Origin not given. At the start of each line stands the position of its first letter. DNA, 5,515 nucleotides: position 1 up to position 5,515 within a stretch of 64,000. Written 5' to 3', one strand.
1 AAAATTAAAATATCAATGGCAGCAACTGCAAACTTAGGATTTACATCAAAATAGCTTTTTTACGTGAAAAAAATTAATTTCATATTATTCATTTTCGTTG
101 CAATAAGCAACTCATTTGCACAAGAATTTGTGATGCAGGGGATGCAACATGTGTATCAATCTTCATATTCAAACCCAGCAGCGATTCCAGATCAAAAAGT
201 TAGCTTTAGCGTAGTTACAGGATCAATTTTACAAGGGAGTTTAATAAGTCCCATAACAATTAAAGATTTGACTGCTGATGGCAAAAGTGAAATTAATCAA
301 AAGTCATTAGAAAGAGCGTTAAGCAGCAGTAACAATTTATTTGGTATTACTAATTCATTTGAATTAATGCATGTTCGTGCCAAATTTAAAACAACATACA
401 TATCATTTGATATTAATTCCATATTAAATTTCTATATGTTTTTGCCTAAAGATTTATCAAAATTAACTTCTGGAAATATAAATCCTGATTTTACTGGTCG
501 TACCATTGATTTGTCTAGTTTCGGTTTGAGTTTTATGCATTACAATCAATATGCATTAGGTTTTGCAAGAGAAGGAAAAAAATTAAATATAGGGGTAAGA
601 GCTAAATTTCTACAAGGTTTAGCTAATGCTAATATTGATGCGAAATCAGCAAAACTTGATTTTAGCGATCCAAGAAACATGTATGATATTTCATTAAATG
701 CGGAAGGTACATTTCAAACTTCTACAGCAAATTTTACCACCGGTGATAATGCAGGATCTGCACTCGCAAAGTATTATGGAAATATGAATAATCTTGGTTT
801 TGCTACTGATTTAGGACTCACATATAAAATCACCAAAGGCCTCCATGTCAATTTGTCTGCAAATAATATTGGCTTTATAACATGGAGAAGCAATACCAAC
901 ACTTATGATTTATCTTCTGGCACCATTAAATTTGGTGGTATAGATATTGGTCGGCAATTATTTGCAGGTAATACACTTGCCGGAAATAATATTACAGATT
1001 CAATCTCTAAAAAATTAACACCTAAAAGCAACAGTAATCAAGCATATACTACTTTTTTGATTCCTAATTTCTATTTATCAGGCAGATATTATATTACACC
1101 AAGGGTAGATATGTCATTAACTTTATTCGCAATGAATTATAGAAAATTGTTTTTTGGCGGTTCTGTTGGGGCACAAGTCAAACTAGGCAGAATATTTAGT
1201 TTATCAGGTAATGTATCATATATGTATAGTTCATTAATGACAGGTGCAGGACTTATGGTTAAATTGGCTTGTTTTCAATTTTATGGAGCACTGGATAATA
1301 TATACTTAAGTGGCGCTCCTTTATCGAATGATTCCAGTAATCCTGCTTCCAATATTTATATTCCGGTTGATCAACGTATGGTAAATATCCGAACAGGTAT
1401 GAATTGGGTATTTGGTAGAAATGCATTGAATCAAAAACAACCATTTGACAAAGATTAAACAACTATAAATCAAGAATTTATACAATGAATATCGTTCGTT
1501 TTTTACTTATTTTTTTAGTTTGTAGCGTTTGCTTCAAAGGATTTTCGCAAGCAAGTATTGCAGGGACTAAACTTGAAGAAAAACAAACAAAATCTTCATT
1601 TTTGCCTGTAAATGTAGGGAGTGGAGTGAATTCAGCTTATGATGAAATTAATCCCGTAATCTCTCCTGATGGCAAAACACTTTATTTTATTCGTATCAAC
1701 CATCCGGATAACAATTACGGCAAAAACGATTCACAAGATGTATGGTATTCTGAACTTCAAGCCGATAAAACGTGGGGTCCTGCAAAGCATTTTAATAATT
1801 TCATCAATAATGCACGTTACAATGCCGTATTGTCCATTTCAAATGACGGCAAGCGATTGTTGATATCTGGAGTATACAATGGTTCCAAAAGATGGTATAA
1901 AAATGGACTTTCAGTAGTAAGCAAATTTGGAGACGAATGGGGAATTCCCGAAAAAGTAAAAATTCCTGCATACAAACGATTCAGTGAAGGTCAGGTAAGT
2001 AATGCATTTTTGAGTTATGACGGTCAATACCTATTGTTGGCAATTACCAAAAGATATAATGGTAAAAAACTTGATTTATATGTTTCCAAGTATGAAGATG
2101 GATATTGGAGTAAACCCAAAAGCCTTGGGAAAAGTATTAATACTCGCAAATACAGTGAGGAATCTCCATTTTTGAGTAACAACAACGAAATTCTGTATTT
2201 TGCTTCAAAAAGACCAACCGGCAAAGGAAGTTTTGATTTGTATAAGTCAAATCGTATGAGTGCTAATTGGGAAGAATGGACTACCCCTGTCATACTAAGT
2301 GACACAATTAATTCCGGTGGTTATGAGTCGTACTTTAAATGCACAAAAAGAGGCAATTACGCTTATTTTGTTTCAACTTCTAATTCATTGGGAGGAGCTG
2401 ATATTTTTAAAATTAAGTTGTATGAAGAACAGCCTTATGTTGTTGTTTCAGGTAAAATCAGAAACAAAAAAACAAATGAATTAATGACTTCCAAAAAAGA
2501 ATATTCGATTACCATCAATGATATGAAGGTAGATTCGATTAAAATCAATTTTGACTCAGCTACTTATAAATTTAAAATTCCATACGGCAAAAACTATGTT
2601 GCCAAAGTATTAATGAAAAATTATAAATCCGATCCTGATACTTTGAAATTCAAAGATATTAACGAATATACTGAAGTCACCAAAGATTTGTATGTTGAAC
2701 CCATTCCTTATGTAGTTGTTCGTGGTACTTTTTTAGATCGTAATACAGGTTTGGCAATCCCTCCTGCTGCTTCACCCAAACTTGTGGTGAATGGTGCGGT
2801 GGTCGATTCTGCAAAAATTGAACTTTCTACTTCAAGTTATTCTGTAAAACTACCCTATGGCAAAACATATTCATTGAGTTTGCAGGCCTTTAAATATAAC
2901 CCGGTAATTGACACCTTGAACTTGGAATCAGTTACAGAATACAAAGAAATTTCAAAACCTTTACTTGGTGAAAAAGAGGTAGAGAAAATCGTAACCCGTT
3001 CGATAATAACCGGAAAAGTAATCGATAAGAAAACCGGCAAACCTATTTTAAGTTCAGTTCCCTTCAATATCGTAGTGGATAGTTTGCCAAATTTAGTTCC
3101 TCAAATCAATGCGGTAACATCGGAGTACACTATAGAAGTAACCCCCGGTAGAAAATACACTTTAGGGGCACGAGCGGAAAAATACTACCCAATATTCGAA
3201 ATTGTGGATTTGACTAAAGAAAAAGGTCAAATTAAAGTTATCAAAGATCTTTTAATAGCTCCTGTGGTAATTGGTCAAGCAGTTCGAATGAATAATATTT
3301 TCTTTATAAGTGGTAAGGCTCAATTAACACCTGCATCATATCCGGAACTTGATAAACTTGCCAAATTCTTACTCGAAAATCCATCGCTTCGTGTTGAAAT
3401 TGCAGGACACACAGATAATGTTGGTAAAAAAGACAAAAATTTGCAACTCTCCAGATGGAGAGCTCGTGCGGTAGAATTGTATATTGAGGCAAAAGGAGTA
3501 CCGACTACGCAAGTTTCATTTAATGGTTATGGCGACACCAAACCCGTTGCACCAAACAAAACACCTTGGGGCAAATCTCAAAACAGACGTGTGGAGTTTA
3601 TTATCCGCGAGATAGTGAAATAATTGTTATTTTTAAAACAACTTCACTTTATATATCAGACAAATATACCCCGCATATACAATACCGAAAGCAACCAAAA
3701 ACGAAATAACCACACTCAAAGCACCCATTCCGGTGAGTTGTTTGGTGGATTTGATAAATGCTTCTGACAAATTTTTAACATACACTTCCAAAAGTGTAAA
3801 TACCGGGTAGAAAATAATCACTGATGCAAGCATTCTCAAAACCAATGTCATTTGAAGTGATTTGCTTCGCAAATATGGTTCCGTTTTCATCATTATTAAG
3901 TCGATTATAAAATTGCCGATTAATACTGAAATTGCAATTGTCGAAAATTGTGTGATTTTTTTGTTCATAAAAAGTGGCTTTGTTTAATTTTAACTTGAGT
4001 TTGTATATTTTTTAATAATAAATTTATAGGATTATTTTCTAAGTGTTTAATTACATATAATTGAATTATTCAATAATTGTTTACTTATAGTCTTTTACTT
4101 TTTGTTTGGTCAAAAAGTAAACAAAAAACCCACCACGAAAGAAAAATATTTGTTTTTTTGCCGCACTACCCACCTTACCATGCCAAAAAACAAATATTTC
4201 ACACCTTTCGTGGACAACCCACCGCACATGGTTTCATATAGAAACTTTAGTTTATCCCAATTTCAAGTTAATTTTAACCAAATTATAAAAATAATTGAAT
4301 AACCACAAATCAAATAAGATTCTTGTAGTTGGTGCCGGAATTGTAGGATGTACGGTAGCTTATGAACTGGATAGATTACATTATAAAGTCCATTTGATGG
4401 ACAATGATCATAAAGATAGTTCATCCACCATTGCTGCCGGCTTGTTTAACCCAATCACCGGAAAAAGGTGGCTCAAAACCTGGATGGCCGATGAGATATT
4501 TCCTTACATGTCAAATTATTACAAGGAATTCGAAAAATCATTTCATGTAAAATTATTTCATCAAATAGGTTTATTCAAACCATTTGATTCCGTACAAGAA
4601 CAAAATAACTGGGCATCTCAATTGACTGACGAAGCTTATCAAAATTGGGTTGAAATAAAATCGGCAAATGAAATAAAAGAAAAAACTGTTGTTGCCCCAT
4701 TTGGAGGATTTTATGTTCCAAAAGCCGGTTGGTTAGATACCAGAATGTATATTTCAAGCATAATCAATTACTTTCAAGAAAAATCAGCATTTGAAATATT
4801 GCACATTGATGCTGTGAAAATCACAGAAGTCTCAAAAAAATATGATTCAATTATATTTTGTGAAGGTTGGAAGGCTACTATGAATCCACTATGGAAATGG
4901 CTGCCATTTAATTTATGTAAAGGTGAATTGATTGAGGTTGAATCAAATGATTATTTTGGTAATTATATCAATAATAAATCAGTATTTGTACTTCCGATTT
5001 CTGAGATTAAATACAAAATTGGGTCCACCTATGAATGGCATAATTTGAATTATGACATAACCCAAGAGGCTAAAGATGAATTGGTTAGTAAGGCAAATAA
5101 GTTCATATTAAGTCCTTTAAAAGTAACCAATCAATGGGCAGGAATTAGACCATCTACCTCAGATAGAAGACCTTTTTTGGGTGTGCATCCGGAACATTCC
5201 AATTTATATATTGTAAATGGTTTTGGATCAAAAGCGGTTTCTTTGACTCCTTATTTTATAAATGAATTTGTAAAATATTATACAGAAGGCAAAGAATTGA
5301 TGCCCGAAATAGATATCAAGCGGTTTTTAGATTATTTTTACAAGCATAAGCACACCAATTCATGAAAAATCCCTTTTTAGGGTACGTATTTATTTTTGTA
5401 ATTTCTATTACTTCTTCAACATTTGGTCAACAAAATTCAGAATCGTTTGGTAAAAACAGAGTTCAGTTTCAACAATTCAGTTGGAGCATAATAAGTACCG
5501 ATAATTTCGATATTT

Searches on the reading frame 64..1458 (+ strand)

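Call 50: search_protein_families(library=pfam, proteins=[window:64-1458:+], max_evalue=0.00001)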
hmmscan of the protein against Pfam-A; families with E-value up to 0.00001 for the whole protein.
window:64-1458:+ (464 aa): 1 family
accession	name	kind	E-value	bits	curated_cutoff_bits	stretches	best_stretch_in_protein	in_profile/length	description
PF18990.6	DUF5723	-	7.9e-58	197.4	26.8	1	38-411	1-376/376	Family of unknown function (DUF5723)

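Call 73: search_protein_families(library=ncbifam, proteins=[window:64-1458:+], max_evalue=0.001)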
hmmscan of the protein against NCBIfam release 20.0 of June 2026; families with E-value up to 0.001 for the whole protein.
window:64-1458:+ (464 aa): 0 families

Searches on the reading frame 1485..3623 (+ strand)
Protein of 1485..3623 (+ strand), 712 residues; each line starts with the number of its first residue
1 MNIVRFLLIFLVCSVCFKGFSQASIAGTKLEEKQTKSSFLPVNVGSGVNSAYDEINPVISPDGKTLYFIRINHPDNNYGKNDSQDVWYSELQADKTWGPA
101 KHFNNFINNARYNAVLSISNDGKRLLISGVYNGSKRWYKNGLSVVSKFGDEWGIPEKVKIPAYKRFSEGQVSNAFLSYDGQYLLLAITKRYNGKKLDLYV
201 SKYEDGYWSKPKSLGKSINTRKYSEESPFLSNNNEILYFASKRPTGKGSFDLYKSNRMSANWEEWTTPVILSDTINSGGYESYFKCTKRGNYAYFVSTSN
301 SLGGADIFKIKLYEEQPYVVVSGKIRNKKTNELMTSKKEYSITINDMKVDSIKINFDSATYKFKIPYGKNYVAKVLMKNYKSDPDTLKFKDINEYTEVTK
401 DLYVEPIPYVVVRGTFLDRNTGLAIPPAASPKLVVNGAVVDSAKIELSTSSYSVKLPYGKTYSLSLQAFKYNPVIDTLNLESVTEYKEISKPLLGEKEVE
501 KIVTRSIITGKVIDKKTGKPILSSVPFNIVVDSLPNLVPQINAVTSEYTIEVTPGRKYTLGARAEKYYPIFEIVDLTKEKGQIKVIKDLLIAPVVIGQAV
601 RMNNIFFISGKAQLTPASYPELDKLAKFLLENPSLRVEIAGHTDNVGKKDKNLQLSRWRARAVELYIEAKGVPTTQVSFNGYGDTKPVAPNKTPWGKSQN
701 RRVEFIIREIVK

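Call 50: search_protein_families(library=pfam, proteins=[window:1485-3623:+], max_evalue=0.00001)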
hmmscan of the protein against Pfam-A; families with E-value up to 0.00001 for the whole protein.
window:1485-3623:+ (712 aa): 2 families
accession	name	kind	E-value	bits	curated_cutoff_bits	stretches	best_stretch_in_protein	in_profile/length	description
PF00691.25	OmpA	-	8.9e-23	80.9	27.2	1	606-701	1-98/98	OmpA family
PF07676.18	PD40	-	1.5e-14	54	20.9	0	49-70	6-27/38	WD40-like Beta Propeller Repeat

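Call 73: search_protein_families(library=ncbifam, proteins=[window:1485-3623:+], max_evalue=0.001)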
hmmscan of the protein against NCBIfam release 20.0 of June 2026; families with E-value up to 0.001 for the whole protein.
window:1485-3623:+ (712 aa): 36 families (the best 25 are shown)
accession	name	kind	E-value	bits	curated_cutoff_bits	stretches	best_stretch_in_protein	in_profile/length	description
NF053607.1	CHU_0125_OmpA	equivalog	1.1e-46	159.7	620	2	549-709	467-638/639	CHU_0125 family OmpA-like outer membrane integrity protein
NF052230.1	T9SS_PorE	exception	2.7e-45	154.8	600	2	546-689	460-601/648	PorE family type IX secretion system protein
NF053611.1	YiaD_Gzip_OmpA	equivalog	3.7e-32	111.7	175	1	603-707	102-206/206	YiaD family glycine zipper/OmpA-like lipoprotein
NF053613.1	OMP_toxin_LptF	equivalog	1.4e-22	80.6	400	1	581-707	118-245/256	lipotoxin F family OmpA-related lipoprotein LptF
NF053612.1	anchor_PA1041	equivalog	2.3e-22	80.1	250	1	603-707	131-235/236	PA1041 family peptidoglycan-binding anchor lipoprotein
NF053585.1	OMP_LP_YfiB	equivalog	7.8e-22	77.9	128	1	603-708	56-161/163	outer membrane lipoprotein YfiB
TIGR03350.1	type_VI_ompA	equivalog_domain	8.3e-22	77.6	139.8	1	603-706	30-136/137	type VI secretion system protein TssL, long form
TIGR02802.1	Pal_lipo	equivalog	2.3e-19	69.4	125.35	1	605-706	2-103/104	peptidoglycan-associated lipoprotein Pal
NF007804.1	PRK10510.1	equivalog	1.7e-18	66.8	307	1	603-707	112-216/219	OmpA family lipoprotein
NF045787.1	OmpABordt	equivalog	3.5e-18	66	200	1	603-705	85-187/194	outer membrane protein OmpA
NF005831.1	PRK07734.1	equivalog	4e-18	66.1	301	1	602-707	138-248/250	flagellar motor protein MotB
NF006541.1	PRK09038.1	equivalog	3.1e-17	63.1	283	1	603-709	141-250/253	flagellar motor protein MotD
NF033763.1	exchanger_TraB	exception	1.8e-16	59.3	700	1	600-708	389-498/522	outer membrane exchange protein TraB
NF005999.0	PRK08126.1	subfamily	2e-16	59.8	571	1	605-707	325-430/432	hypothetical protein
TIGR03789.1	pdsO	hypoth_equivalog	9.2e-16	58.2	152.2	1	604-704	140-240/243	sortase-associated OmpA-like protein PdsO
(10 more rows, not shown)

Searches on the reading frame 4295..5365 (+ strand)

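Call 50: search_protein_families(library=pfam, proteins=[window:4295-5365:+], max_evalue=0.00001)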
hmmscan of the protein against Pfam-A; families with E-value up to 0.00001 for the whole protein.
window:4295-5365:+ (356 aa): 1 family
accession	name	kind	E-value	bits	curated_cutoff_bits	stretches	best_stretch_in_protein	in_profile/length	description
PF01266.30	DAO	-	2.6e-33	116.4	27.9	1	8-319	1-344/353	FAD dependent oxidoreductase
